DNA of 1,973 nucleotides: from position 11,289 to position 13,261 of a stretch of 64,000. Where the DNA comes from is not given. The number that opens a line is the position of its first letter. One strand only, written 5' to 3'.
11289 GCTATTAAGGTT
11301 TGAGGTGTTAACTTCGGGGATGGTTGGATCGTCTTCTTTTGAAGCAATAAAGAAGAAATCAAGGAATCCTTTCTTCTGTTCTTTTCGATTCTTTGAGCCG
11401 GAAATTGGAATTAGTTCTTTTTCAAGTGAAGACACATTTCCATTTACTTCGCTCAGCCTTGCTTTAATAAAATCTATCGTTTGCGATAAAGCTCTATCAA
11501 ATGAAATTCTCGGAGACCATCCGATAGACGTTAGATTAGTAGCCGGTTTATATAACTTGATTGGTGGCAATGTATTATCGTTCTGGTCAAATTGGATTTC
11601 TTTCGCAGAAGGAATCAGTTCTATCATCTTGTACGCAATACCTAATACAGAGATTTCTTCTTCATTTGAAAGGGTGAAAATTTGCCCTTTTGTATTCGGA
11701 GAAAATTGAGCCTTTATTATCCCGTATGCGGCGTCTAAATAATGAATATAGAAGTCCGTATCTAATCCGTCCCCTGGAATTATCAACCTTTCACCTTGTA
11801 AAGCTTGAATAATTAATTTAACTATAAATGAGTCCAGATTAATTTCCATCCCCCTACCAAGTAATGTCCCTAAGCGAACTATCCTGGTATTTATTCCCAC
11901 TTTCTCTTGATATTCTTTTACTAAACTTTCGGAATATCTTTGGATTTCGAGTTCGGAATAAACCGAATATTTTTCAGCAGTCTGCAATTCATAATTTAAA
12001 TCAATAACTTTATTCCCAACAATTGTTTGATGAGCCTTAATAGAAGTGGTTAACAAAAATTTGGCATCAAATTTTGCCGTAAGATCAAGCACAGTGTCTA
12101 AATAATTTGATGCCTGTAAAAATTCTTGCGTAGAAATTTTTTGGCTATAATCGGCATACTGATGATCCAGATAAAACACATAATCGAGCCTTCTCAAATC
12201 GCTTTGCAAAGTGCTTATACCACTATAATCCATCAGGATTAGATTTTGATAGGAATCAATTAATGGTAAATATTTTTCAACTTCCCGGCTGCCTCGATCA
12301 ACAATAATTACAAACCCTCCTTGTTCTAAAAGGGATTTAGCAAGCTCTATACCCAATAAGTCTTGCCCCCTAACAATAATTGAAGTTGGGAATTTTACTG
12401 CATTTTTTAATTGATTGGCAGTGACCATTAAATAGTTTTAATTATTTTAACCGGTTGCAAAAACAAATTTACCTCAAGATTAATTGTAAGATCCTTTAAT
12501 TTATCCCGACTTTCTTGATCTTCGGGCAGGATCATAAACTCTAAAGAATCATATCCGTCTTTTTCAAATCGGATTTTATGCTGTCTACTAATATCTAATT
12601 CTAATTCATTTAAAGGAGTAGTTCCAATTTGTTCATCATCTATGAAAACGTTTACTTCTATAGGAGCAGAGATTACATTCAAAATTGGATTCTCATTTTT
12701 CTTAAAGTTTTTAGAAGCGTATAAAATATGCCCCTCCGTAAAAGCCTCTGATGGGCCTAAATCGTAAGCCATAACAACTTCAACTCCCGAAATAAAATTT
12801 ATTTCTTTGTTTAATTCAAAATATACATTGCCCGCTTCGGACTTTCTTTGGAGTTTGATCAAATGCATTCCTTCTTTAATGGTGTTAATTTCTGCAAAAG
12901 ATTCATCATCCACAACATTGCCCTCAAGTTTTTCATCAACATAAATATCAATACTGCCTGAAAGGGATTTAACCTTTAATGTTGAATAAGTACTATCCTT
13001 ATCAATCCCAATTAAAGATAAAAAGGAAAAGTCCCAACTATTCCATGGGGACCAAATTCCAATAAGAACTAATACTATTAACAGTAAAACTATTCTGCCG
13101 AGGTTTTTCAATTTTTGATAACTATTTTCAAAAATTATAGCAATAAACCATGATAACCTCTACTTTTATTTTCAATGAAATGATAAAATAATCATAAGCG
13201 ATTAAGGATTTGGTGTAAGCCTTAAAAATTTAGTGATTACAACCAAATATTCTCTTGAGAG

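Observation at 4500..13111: Seven-gene operon built around a VirB4-like ATPase, flanked by surface/membrane proteins and GreA: a candidate undescribed envelope apparatus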

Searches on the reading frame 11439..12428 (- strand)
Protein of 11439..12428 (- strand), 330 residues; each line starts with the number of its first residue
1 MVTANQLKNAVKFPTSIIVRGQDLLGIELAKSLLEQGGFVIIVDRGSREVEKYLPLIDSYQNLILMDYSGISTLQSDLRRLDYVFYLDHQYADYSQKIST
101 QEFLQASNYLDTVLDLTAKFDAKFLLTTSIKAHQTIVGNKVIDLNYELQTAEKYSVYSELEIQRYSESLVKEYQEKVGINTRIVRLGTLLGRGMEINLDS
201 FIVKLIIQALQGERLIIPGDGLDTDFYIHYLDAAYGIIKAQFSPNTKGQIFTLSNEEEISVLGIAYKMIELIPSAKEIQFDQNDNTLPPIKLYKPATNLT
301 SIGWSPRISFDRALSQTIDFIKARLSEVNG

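Call 95: search_solved_structures(query=window:11439-12428:-, max_evalue=0.001)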
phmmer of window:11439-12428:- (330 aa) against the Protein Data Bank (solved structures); distinct sequences matched with E-value up to 0.001: 12.
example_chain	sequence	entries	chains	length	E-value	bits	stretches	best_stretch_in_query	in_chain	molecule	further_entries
4gll_A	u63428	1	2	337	2.3e-13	53.5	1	147-325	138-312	UDP-glucuronic acid decarboxylase 1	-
2b69_A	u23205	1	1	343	2.3e-13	53.5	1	147-325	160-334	UDP-glucuronate decarboxylase 1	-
4m55_A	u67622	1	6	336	8.1e-13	51.7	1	155-325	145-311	UDP-glucuronic acid decarboxylase 1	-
4lk3_A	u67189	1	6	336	9.4e-13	51.5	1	155-325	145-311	UDP-glucuronic acid decarboxylase 1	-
8rdg_A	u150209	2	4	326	3.1e-08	36.6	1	18-318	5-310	SDR family NAD(P)-dependent oxidoreductase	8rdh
8rdi_A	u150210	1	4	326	1.1e-07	34.8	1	18-318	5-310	SDR family NAD(P)-dependent oxidoreductase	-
8v4g_A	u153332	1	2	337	1.1e-06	31.6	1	112-322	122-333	Putative nucleotide sugar dehydratase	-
8v4h_A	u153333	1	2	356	1.3e-06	31.3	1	111-322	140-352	Putative nucleotide sugar dehydratase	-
4zrm_A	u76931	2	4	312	8.2e-06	28.7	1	17-324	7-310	UDP-glucose 4-epimerase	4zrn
2pzj_A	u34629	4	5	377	1.6e-05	27.7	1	204-327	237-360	Putative nucleotide sugar epimerase/ dehydratase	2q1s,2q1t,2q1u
8vr2_A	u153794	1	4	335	0.00011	25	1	166-327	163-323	NAD-dependent epimerase/dehydratase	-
6bi4_A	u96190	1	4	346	0.00068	22.4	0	201-321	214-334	dTDP-glucose 4,6-dehydratase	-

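Call 109: search_solved_structures(query=window:11439-12428:-, max_evalue=1e-7, show_alignments=5)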
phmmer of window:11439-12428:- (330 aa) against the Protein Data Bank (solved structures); distinct sequences matched with E-value up to 1e-7: 5.
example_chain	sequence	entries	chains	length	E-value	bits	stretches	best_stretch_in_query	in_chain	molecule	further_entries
4gll_A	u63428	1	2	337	2.3e-13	53.5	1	147-325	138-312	UDP-glucuronic acid decarboxylase 1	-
2b69_A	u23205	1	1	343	2.3e-13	53.5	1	147-325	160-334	UDP-glucuronate decarboxylase 1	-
4m55_A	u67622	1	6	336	8.1e-13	51.7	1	155-325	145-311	UDP-glucuronic acid decarboxylase 1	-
4lk3_A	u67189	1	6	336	9.4e-13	51.5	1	155-325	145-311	UDP-glucuronic acid decarboxylase 1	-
8rdg_A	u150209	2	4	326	3.1e-08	36.6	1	18-318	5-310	SDR family NAD(P)-dependent oxidoreductase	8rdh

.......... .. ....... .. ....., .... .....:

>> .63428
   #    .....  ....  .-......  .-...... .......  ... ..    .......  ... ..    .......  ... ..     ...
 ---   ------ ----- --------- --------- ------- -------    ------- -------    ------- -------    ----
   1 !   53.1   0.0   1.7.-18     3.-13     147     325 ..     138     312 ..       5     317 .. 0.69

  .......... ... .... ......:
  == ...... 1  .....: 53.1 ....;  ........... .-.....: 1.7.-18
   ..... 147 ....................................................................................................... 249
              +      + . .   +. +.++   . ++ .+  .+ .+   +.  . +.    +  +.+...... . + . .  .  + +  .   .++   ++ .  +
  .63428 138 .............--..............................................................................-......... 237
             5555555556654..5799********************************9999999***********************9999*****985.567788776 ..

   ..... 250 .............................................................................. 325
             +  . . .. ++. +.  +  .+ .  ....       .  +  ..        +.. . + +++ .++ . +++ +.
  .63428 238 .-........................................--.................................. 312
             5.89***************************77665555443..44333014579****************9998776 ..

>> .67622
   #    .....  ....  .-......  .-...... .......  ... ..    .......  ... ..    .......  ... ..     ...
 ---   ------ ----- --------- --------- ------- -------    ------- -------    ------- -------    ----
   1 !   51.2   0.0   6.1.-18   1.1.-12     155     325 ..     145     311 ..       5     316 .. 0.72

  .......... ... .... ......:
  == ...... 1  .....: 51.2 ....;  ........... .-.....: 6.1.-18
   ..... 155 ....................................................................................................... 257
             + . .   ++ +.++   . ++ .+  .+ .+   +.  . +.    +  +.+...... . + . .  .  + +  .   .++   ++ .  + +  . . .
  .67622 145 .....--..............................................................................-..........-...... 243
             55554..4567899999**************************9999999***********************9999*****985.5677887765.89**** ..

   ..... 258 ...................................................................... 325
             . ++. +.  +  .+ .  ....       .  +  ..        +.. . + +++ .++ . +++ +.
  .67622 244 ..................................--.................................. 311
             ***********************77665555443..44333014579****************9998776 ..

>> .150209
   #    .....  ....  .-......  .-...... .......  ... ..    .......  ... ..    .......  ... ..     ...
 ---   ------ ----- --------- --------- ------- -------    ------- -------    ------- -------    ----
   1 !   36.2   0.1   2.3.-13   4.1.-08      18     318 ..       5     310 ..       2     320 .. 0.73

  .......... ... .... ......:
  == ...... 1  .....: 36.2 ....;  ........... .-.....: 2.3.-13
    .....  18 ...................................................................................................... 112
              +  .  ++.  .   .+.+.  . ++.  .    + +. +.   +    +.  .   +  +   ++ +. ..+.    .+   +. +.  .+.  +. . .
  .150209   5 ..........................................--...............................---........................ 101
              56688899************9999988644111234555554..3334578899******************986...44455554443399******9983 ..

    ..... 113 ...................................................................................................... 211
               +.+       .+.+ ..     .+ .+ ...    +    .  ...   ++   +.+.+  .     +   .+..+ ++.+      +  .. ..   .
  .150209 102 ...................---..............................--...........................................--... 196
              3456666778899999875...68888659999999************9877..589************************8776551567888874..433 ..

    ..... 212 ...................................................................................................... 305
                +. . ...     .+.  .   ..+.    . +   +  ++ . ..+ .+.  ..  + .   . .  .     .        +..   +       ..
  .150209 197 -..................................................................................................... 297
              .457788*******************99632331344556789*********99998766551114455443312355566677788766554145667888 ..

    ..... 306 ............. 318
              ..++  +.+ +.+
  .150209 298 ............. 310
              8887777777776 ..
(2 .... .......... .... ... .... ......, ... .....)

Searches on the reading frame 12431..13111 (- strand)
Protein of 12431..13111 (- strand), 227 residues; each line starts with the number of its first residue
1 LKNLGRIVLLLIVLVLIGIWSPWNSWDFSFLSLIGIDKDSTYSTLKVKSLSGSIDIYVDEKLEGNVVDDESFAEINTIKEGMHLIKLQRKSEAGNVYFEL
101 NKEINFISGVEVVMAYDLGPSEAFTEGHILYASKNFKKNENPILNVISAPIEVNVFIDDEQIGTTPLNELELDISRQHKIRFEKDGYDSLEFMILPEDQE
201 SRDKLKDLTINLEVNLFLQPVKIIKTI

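Call 4: search_protein_families(library=pfam, proteins=[window:12431-13111:-], max_evalue=0.1)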
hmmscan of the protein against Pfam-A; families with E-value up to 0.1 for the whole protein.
window:12431-13111:- (227 aa): 1 family
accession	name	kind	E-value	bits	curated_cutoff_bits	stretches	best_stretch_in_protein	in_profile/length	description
PF08308.17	PEGA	-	1.2e-05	25.5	20.8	1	143-196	3-55/71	PEGA domain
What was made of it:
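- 12428..13111 (-): 227-aa protein with an N-terminal TM anchor and a PEGA domain. It is always paired with the DUF4012 gene. Pfam PEGA scores 25.5 bits (cut-off 20.8) at aa 143-196 (call 4).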

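Call 39: search_protein_families(library=ncbifam, proteins=[window:12431-13111:-], max_evalue=0.1)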
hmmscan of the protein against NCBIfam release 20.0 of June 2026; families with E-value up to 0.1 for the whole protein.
window:12431-13111:- (227 aa): 2 families
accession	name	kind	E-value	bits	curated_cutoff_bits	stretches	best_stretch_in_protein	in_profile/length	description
NF047662.1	LEPBI_I2678_fam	subfamily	0.00033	20.4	240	1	138-189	6-62/247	LEPBI_I2678 family protein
NF047815.1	LIC10124_lipo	equivalog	0.021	13.4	650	1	136-191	192-246/516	LIC10124 family lipoprotein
